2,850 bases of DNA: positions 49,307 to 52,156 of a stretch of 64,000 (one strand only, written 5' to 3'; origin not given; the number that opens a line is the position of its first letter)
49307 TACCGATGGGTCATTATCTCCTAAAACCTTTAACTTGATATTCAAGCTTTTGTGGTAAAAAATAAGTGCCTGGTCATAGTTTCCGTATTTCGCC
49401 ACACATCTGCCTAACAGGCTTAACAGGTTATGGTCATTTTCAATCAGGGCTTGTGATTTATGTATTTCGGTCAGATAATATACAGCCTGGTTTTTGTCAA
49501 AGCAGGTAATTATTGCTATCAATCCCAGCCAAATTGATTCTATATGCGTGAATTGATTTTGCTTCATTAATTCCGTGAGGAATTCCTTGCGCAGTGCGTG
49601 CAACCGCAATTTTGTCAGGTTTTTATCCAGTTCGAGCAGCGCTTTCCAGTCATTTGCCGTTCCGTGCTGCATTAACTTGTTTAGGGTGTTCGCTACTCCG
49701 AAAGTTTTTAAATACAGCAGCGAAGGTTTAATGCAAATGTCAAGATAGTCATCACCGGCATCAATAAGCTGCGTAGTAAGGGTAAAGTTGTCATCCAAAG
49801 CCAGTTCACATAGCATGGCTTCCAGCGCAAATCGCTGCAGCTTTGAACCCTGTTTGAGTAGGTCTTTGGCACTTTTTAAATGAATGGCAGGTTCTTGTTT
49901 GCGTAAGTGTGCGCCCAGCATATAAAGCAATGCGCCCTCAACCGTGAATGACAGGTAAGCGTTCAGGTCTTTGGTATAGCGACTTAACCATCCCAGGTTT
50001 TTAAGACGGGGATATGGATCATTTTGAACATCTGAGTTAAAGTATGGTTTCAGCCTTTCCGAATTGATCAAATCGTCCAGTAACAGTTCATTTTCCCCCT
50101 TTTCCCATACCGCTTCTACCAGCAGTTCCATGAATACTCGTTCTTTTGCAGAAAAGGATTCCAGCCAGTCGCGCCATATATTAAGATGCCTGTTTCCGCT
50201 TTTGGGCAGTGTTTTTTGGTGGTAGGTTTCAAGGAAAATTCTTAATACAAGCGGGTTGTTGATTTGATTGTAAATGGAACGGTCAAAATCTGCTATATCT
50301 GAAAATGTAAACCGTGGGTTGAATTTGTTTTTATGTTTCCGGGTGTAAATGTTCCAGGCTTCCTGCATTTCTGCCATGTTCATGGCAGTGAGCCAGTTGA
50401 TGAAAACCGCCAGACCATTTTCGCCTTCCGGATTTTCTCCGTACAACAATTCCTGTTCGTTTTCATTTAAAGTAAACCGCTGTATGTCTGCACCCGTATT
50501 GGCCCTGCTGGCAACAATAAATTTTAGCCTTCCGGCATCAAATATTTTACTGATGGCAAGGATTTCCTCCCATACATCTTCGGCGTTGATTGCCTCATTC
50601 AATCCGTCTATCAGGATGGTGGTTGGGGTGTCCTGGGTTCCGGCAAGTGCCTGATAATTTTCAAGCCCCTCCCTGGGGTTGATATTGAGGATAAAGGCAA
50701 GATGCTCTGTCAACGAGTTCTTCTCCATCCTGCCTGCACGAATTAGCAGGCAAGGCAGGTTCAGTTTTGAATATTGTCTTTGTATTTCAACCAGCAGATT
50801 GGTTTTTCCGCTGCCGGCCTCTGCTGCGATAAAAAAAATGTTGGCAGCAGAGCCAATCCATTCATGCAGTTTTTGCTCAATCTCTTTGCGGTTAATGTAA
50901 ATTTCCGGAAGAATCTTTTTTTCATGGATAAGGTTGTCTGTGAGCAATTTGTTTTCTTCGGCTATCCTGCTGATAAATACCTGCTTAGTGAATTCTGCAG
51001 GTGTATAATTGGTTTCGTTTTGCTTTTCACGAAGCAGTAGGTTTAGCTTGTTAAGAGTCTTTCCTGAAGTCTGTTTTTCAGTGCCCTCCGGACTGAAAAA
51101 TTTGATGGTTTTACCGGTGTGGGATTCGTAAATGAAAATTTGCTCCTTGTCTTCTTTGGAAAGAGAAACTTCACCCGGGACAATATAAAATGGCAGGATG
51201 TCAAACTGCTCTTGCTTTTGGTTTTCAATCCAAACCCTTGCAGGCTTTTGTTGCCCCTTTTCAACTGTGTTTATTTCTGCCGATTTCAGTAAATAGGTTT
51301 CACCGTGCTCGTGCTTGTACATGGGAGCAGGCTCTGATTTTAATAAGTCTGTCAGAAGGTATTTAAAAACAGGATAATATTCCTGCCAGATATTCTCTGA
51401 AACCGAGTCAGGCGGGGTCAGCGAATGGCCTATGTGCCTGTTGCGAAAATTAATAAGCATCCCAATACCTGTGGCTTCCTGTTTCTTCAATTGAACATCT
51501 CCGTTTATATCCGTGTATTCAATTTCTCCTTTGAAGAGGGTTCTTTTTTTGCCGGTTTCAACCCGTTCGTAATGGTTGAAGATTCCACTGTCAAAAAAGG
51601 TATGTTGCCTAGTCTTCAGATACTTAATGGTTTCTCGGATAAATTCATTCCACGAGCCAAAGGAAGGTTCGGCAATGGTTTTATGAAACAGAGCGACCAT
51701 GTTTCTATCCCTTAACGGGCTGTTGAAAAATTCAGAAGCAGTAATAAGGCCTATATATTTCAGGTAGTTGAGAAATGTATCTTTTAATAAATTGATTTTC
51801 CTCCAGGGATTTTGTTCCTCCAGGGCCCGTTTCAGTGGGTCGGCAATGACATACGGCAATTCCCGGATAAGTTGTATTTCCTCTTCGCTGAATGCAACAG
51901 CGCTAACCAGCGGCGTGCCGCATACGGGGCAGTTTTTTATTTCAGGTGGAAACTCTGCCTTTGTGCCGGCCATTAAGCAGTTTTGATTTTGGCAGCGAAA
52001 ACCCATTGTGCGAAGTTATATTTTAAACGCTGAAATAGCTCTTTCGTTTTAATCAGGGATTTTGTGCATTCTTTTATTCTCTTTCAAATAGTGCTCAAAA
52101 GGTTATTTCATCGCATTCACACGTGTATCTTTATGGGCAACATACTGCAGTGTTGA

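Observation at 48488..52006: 1172-aa Zn-ribbon / NACHT-type STAND / TPR protein: candidate NLR-like conflict sensor with an unassigned N-terminal module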

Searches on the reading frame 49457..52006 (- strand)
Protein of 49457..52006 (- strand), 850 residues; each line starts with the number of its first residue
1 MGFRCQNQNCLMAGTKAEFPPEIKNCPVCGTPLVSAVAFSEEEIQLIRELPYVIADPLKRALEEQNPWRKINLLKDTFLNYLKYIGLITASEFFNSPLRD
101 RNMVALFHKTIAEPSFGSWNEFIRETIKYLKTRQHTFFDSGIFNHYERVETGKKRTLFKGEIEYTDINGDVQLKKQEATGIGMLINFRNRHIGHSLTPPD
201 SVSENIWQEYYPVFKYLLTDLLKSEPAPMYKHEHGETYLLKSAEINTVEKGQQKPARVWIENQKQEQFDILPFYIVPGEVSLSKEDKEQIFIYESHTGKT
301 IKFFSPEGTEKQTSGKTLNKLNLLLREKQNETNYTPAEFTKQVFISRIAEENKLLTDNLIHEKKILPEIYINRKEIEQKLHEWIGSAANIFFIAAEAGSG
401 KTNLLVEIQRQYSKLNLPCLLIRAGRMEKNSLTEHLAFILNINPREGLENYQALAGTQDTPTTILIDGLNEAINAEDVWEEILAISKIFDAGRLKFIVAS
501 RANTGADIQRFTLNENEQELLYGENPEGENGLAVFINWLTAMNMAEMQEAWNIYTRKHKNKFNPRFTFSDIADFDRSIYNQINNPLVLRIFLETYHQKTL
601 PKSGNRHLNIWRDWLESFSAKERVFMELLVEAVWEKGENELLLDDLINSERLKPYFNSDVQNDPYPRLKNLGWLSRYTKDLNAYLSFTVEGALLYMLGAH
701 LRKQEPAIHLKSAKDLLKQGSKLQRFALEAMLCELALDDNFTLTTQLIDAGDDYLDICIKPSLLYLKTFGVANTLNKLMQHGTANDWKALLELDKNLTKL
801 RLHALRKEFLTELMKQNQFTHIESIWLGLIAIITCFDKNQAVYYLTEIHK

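Call 6: search_solved_structures(query=window:49457-52006:-, max_evalue=1, show_alignments=3)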
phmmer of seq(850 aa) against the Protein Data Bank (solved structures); distinct sequences matched with E-value up to 1: 0.

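Call 7: find_homologous_proteins(query=window:49457-52006:-, max_evalue=0.001)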
Query seq(850 aa) (850 aa): 482 proteins with E <= 0.001 among 8000 candidates; the best 120 are listed.
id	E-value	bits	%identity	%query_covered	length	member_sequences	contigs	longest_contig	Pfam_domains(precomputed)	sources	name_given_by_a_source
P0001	0.0e+0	1942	100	100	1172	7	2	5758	PF13414.13,PF13176.13,PF24885.2,PF13374.13,PF14559.13,PF00515.35,PF04212.25,PF13424.13,PF21033.5,PF13432.13,PF13181.13,PF07719.24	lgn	-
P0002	0.0e+0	1589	81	100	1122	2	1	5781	PF14559.13,PF13414.13,PF17874.8,PF00515.35,PF13424.13,PF13176.13,PF24885.2,PF13432.13,PF13181.13,PF07719.24,PF13374.13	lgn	-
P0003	0.0e+0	1588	81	100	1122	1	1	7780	PF14559.13,PF17874.8,PF00515.35,PF13424.13,PF13176.13,PF24885.2,PF13432.13,PF13181.13,PF07719.24,PF13374.13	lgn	-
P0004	0.0e+0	1580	80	100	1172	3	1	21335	PF13414.13,PF13176.13,PF24885.2,PF13374.13,PF14559.13,PF00515.35,PF04212.25,PF13424.13,PF21033.5,PF14938.13,PF13432.13,PF13181.13,PF07719.24,PF13174.13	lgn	-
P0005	0.0e+0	1506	78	99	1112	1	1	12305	PF13431.13,PF13414.13,PF13176.13,PF24885.2,PF13374.13,PF14559.13,PF17874.8,PF00515.35,PF13424.13,PF21033.5,PF13432.13,PF13181.13,PF07719.24,PF13174.13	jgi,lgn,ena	-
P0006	0.0e+0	1144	60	100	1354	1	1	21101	PF00515.35,PF13424.13,PF13176.13,PF21033.5,PF24885.2,PF13432.13,PF13428.13,PF13181.13,PF07719.24,PF13174.13,PF13374.13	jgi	jgi:tetratricopeptide (TPR) repeat protein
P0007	0.0e+0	1136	58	100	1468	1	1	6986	PF13431.13,PF13176.13,PF24885.2,PF13428.13,PF13374.13,PF00515.35,PF04212.25,PF13424.13,PF21033.5,PF14938.13,PF13432.13,PF00903.32,PF13181.13,PF07719.24,PF13174.13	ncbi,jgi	jgi:tetratricopeptide (TPR) repeat protein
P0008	0.0e+0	1136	60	100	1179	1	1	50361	PF13431.13,PF13176.13,PF24885.2,PF13428.13,PF13374.13,PF10516.16,PF00515.35,PF04212.25,PF13424.13,PF13432.13,PF13181.13,PF07719.24,PF13174.13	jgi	-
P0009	0.0e+0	1133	60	100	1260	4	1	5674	PF13431.13,PF13176.13,PF24885.2,PF13428.13,PF13374.13,PF14559.13,PF10516.16,PF00515.35,PF04212.25,PF13424.13,PF21033.5,PF13432.13,PF13181.13,PF07719.24,PF13174.13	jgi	jgi:tetratricopeptide (TPR) repeat protein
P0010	0.0e+0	1125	59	100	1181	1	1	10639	PF13431.13,PF13414.13,PF13176.13,PF24885.2,PF13374.13,PF10516.16,PF00515.35,PF04212.25,PF13424.13,PF13432.13,PF13181.13,PF07719.24,PF13174.13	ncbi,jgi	jgi:tetratricopeptide (TPR) repeat protein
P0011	0.0e+0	1122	60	95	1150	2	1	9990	PF13431.13,PF10516.16,PF24883.3,PF00515.35,PF13424.13,PF13176.13,PF24885.2,PF13432.13,PF13181.13,PF07719.24,PF13374.13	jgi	jgi:tetratricopeptide (TPR) repeat protein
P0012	0.0e+0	1118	59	99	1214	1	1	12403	PF13414.13,PF25068.3,PF00515.35,PF13424.13,PF13176.13,PF21033.5,PF24885.2,PF13181.13,PF07719.24,PF13174.13,PF13374.13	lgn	-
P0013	0.0e+0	1117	58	98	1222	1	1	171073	PF13431.13,PF07720.19,PF13176.13,PF24885.2,PF13374.13,PF17874.8,PF00515.35,PF04212.25,PF13424.13,PF13432.13,PF13181.13,PF07719.24,PF13174.13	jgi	jgi:tetratricopeptide (TPR) repeat protein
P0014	0.0e+0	1116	58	100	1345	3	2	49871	PF13431.13,PF13176.13,PF24885.2,PF13374.13,PF10516.16,PF24883.3,PF00515.35,PF13424.13,PF21033.5,PF14938.13,PF13181.13,PF07719.24,PF13174.13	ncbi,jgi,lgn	jgi:tetratricopeptide (TPR) repeat protein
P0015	0.0e+0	1115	58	100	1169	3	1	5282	PF00515.35,PF13424.13,PF13176.13,PF24885.2,PF13432.13,PF13428.13,PF13181.13,PF07719.24,PF13174.13,PF13374.13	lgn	-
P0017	0.0e+0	1111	58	100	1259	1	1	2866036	PF13431.13,PF13176.13,PF24885.2,PF13428.13,PF13374.13,PF25068.3,PF00515.35,PF13424.13,PF13432.13,PF13181.13,PF07719.24,PF13174.13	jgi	jgi:tetratricopeptide (TPR) repeat protein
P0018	0.0e+0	1110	58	100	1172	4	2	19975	PF00515.35,PF13424.13,PF13176.13,PF24885.2,PF14938.13,PF13181.13,PF07719.24,PF13174.13,PF13374.13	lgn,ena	-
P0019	0.0e+0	1109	61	96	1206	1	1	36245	PF13431.13,PF13414.13,PF13176.13,PF24885.2,PF13374.13,PF00536.38,PF24883.3,PF00515.35,PF13424.13,PF13432.13,PF07647.25,PF13181.13,PF07719.24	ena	-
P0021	0.0e+0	1109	61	96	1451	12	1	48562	PF09986.16,PF13176.13,PF24885.2,PF13428.13,PF13374.13,PF00536.38,PF17874.8,PF24883.3,PF00515.35,PF04212.25,PF13424.13,PF21033.5,PF14938.13,PF13432.13,PF07647.25,PF13181.13,PF07719.24,PF13174.13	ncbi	-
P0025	0.0e+0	1104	60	98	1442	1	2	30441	PF13431.13,PF13176.13,PF24885.2,PF13428.13,PF13374.13,PF14559.13,PF24883.3,PF00515.35,PF12895.14,PF13424.13,PF21033.5,PF13181.13,PF07719.24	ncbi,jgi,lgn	ncbi:MAG: hypothetical protein RL264_1938 [Bacteroidota bacterium]|jgi:tetratricopeptide (TPR) repea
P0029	0.0e+0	1099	58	100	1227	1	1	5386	PF13414.13,PF13176.13,PF24885.2,PF18768.8,PF13428.13,PF13374.13,PF14559.13,PF10516.16,PF17874.8,PF24883.3,PF00515.35,PF04212.25,PF13424.13,PF14938.13,PF13432.13,PF00903.32,PF13181.13,PF07719.24,PF13174.13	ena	-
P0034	0.0e+0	1095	58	100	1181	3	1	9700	PF13414.13,PF13176.13,PF24885.2,PF18768.8,PF13374.13,PF24883.3,PF00515.35,PF04212.25,PF13424.13,PF21033.5,PF14938.13,PF13432.13,PF00903.32,PF13181.13,PF07719.24,PF13174.13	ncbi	-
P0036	0.0e+0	1094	58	100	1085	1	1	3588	PF24883.3,PF00515.35,PF13424.13,PF07719.24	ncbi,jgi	jgi:hypothetical protein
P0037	0.0e+0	1091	58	100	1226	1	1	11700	PF13176.13,PF24885.2,PF13428.13,PF13374.13,PF25068.3,PF13371.13,PF24883.3,PF00515.35,PF13424.13,PF13432.13,PF13181.13,PF07719.24,PF13174.13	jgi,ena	-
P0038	0.0e+0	1090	59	98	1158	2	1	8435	PF13176.13,PF24885.2,PF13428.13,PF13374.13,PF00536.38,PF24883.3,PF00515.35,PF04212.25,PF13424.13,PF21033.5,PF07647.25,PF13181.13,PF07719.24,PF13174.13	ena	-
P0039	0.0e+0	1090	58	100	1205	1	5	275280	PF13431.13,PF13176.13,PF24885.2,PF18768.8,PF13428.13,PF13374.13,PF17874.8,PF00515.35,PF13424.13,PF21033.5,PF13432.13,PF13181.13,PF07719.24,PF13174.13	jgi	jgi:tetratricopeptide (TPR) repeat protein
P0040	0.0e+0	1090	58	100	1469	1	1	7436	PF17140.11,PF25063.1,PF14853.13,PF13431.13,PF13176.13,PF24885.2,PF18768.8,PF13428.13,PF13374.13,PF13371.13,PF24883.3,PF00515.35,PF04212.25,PF13424.13,PF21033.5,PF13432.13,PF13181.13,PF07719.24,PF13174.13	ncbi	-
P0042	0.0e+0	1088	57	100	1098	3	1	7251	PF10516.16,PF24883.3,PF00515.35,PF13424.13,PF13176.13,PF24885.2,PF13432.13,PF13181.13,PF07719.24,PF13374.13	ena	-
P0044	0.0e+0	1088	56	100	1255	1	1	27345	PF13431.13,PF07720.19,PF10952.16,PF13176.13,PF24885.2,PF13374.13,PF17874.8,PF24883.3,PF00515.35,PF04212.25,PF13424.13,PF13432.13,PF22883.2,PF13181.13,PF07719.24,PF13174.13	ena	-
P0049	0.0e+0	1087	60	96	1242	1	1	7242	PF13431.13,PF13414.13,PF13176.13,PF24885.2,PF13374.13,PF10516.16,PF00536.38,PF24883.3,PF00515.35,PF04212.25,PF13424.13,PF21033.5,PF13432.13,PF07647.25,PF13181.13,PF07719.24,PF13174.13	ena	-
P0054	0.0e+0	1085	58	100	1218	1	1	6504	PF13431.13,PF00515.35,PF05729.19,PF13424.13,PF13176.13,PF24885.2,PF13181.13,PF07719.24,PF13374.13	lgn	-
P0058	0.0e+0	1084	58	100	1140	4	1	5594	PF07720.19,PF13414.13,PF13099.12,PF13176.13,PF24885.2,PF18768.8,PF13428.13,PF13374.13,PF24883.3,PF00515.35,PF04212.25,PF13424.13,PF28559.1,PF13432.13,PF00903.32,PF13181.13,PF07719.24,PF13174.13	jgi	jgi:tetratricopeptide (TPR) repeat protein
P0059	0.0e+0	1083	57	100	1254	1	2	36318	PF13431.13,PF24883.3,PF00515.35,PF13424.13,PF13176.13,PF24885.2,PF18768.8,PF13181.13,PF07719.24,PF13174.13,PF13374.13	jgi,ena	-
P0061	0.0e+0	1082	56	100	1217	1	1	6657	PF13414.13,PF13176.13,PF24885.2,PF18768.8,PF13374.13,PF17874.8,PF24883.3,PF00515.35,PF04212.25,PF13424.13,PF14938.13,PF13432.13,PF13181.13,PF07719.24,PF13174.13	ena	-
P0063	0.0e+0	1081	57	100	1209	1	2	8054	PF24883.3,PF00515.35,PF13424.13,PF13176.13,PF24885.2,PF13181.13,PF07719.24,PF13374.13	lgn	-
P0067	0.0e+0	1080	58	97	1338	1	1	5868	PF13176.13,PF24885.2,PF18768.8,PF13428.13,PF13374.13,PF14559.13,PF08631.17,PF25068.3,PF17874.8,PF24883.3,PF00515.35,PF13424.13,PF21033.5,PF14938.13,PF13432.13,PF13181.13,PF07719.24,PF13174.13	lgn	-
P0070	0.0e+0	1078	59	96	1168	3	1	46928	PF00536.38,PF24883.3,PF00515.35,PF13424.13,PF24885.2,PF07647.25,PF13181.13,PF07719.24,PF13374.13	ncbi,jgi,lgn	jgi:hypothetical protein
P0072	0.0e+0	1076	58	95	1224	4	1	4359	PF17140.11,PF13176.13,PF24885.2,PF18768.8,PF13374.13,PF17874.8,PF24883.3,PF00515.35,PF13424.13,PF21033.5,PF14938.13,PF13432.13,PF13181.13,PF07719.24,PF13174.13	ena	-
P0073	0.0e+0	1076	57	100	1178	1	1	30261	PF13431.13,PF24883.3,PF00515.35,PF13424.13,PF13176.13,PF21033.5,PF24885.2,PF13181.13,PF07719.24,PF13374.13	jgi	-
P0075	0.0e+0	1075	59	96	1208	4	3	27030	PF00536.38,PF24883.3,PF00515.35,PF13424.13,PF24885.2,PF14938.13,PF07647.25,PF07719.24,PF13374.13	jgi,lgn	jgi:hypothetical protein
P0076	0.0e+0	1075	57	100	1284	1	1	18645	PF13176.13,PF24885.2,PF13428.13,PF13374.13,PF24883.3,PF00515.35,PF05729.19,PF13424.13,PF21033.5,PF13432.13,PF13181.13,PF07719.24,PF13174.13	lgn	-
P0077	0.0e+0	1074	57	100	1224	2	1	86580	PF13431.13,PF13176.13,PF24885.2,PF13428.13,PF13374.13,PF24883.3,PF00515.35,PF04212.25,PF13424.13,PF13432.13,PF13181.13,PF07719.24,PF13174.13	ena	-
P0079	0.0e+0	1074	56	100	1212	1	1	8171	PF24883.3,PF00515.35,PF13424.13,PF13176.13,PF21033.5,PF24885.2,PF13181.13,PF07719.24,PF13174.13,PF13374.13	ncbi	-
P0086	0.0e+0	1072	57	100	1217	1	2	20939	PF13431.13,PF24883.3,PF00515.35,PF13424.13,PF13176.13,PF24885.2,PF13181.13,PF07719.24,PF13374.13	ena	-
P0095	0.0e+0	1069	57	100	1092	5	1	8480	PF13414.13,PF13176.13,PF24885.2,PF13374.13,PF24883.3,PF00515.35,PF04212.25,PF12895.14,PF13424.13,PF13432.13,PF13181.13,PF07719.24,PF13174.13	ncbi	ncbi:MAG: hypothetical protein RL110_1839 [Bacteroidota bacterium]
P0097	0.0e+0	1068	58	97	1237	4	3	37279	PF13431.13,PF13414.13,PF13176.13,PF24885.2,PF18768.8,PF13428.13,PF13374.13,PF25068.3,PF17874.8,PF24883.3,PF00515.35,PF04212.25,PF13424.13,PF21033.5,PF14938.13,PF13432.13,PF00903.32,PF13181.13,PF07719.24,PF13174.13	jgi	jgi:tetratricopeptide (TPR) repeat protein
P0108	0.0e+0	1064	56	100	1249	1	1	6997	PF13431.13,PF13414.13,PF13176.13,PF24885.2,PF18768.8,PF13428.13,PF13374.13,PF17874.8,PF24883.3,PF00515.35,PF04212.25,PF13424.13,PF14938.13,PF13432.13,PF00903.32,PF13181.13,PF07719.24,PF13174.13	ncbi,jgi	jgi:tetratricopeptide (TPR) repeat protein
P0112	0.0e+0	1063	57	100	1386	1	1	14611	PF13431.13,PF13414.13,PF13176.13,PF24885.2,PF18768.8,PF13428.13,PF13374.13,PF24575.2,PF10516.16,PF17874.8,PF24883.3,PF00515.35,PF04212.25,PF13424.13,PF21033.5,PF14938.13,PF13432.13,PF00903.32,PF13181.13,PF07719.24,PF13174.13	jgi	jgi:tetratricopeptide (TPR) repeat protein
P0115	0.0e+0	1063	58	98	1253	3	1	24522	PF24883.3,PF00515.35,PF13424.13,PF13176.13,PF24885.2,PF13181.13,PF07719.24,PF13174.13,PF13374.13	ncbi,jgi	jgi:hypothetical protein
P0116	0.0e+0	1063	57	100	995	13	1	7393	PF10516.16,PF24883.3,PF00515.35,PF13424.13,PF13176.13,PF24885.2,PF13181.13,PF07719.24,PF13374.13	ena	-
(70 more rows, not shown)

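Call 10: find_encoding_contigs(protein=P0001, flank=10000, max_places=4)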
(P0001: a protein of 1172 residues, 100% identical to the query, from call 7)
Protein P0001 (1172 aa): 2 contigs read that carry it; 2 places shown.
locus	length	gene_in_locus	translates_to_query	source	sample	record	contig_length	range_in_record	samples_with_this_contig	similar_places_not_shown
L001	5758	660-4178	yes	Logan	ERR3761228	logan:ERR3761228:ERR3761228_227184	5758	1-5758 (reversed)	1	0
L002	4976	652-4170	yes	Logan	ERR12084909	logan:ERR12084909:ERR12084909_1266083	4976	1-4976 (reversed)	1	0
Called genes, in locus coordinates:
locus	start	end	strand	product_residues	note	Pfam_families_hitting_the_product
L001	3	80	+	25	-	?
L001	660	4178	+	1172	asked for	PF24885:TPR_NPHP3, PF13424:TPR_12, PF13424:TPR_12, PF13374:TPR_10 (weak), PF13424:TPR_12, PF13424:TPR_12, PF24885:TPR_NPHP3, PF13424:TPR_12, +10 more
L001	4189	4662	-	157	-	-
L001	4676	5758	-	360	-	?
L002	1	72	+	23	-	?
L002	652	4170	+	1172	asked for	PF24885:TPR_NPHP3, PF13424:TPR_12, PF13424:TPR_12, PF13374:TPR_10 (weak), PF13424:TPR_12, PF13424:TPR_12, PF24885:TPR_NPHP3, PF13424:TPR_12, +10 more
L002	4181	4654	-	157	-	-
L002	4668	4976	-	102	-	?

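Call 11: find_encoding_contigs(protein=P0017, flank=10000, max_places=2)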
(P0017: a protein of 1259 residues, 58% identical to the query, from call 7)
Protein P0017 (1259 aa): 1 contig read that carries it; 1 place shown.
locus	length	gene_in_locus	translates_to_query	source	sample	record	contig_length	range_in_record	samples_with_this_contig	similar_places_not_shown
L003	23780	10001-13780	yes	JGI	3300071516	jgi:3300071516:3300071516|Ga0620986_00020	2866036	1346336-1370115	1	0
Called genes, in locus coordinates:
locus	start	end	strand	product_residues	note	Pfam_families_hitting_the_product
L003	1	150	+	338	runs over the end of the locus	-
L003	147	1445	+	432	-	PF00691:OmpA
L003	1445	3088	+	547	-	-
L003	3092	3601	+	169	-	PF03994:DUF350 (weak)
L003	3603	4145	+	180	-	PF03061:4HBT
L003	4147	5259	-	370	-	PF00004:AAA, PF17866:AAA_lid_6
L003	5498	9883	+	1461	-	PF05729:NACHT (weak), PF13401:AAA_22 (faint), PF13424:TPR_12 (faint)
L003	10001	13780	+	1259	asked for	PF13174:TPR_6 (faint), PF13176:TPR_7 (faint), PF07719:TPR_2 (faint), PF13424:TPR_12, PF13424:TPR_12, PF24885:TPR_NPHP3, PF00515:TPR_1 (weak), PF13424:TPR_12, +6 more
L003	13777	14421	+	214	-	-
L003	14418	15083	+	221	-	-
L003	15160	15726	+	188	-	PF09397:FtsK_gamma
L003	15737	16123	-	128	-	-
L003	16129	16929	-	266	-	-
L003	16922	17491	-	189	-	-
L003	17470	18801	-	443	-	-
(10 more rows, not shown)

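Call 12: find_encoding_contigs(protein=P0039, flank=10000, max_places=2)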
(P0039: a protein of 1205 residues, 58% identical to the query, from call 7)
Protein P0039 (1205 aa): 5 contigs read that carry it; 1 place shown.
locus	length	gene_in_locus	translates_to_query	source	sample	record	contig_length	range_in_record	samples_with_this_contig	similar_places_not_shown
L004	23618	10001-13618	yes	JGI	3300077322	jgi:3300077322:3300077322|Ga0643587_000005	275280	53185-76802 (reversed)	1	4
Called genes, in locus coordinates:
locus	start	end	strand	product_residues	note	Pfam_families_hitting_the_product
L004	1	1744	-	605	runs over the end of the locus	PF20815:GIY_YIG_2, PF03883:H2O2_YaaD (weak)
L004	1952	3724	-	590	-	PF00520:Ion_trans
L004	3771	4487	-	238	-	PF12705:PDDEXK_1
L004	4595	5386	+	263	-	-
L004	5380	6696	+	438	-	-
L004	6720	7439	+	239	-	-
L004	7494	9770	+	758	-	-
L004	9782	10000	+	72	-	-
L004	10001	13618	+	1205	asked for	PF13424:TPR_12, PF13374:TPR_10, PF13424:TPR_12, PF24885:TPR_NPHP3, PF13424:TPR_12, PF13374:TPR_10, PF13424:TPR_12, PF24885:TPR_NPHP3, +19 more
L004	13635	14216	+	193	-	-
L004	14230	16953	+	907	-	PF23952:LRR_EndoS (faint)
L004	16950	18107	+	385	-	PF07728:AAA_5 (faint)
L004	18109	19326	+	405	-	PF13203:DUF2201_N, PF09967:DUF2201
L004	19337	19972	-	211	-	-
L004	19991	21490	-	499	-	PF01637:ATPase_2 (weak), PF24883:NPHP3_N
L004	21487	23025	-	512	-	-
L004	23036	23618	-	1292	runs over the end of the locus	PF13424:TPR_12 (faint), PF01535:PPR (faint), PF07719:TPR_2 (faint), PF13374:TPR_10 (faint), PF24603:TPR_30 (faint)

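Call 13: find_encoding_contigs(protein=P0004, flank=10000, max_places=2)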
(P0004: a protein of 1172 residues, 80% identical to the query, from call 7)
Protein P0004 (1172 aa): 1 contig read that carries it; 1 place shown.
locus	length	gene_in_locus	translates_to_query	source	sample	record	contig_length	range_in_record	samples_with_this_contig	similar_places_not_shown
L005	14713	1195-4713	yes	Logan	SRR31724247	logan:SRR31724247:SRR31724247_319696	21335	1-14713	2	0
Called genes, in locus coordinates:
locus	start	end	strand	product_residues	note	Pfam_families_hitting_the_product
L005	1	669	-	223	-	?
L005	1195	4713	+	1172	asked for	PF24885:TPR_NPHP3, PF13424:TPR_12, PF00515:TPR_1 (weak), PF13374:TPR_10 (weak), PF13424:TPR_12, PF24885:TPR_NPHP3, PF13374:TPR_10 (weak), PF13424:TPR_12, +11 more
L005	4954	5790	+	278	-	-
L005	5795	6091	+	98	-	PF01809:YidD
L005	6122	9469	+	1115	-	PF00754:F5_F8_type_C, PF22633:F5_F8_type_C_2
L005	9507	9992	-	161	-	-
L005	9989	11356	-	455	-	-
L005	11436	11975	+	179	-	PF03061:4HBT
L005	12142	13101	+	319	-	-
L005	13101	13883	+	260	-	-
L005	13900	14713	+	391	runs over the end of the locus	PF14362:DUF4407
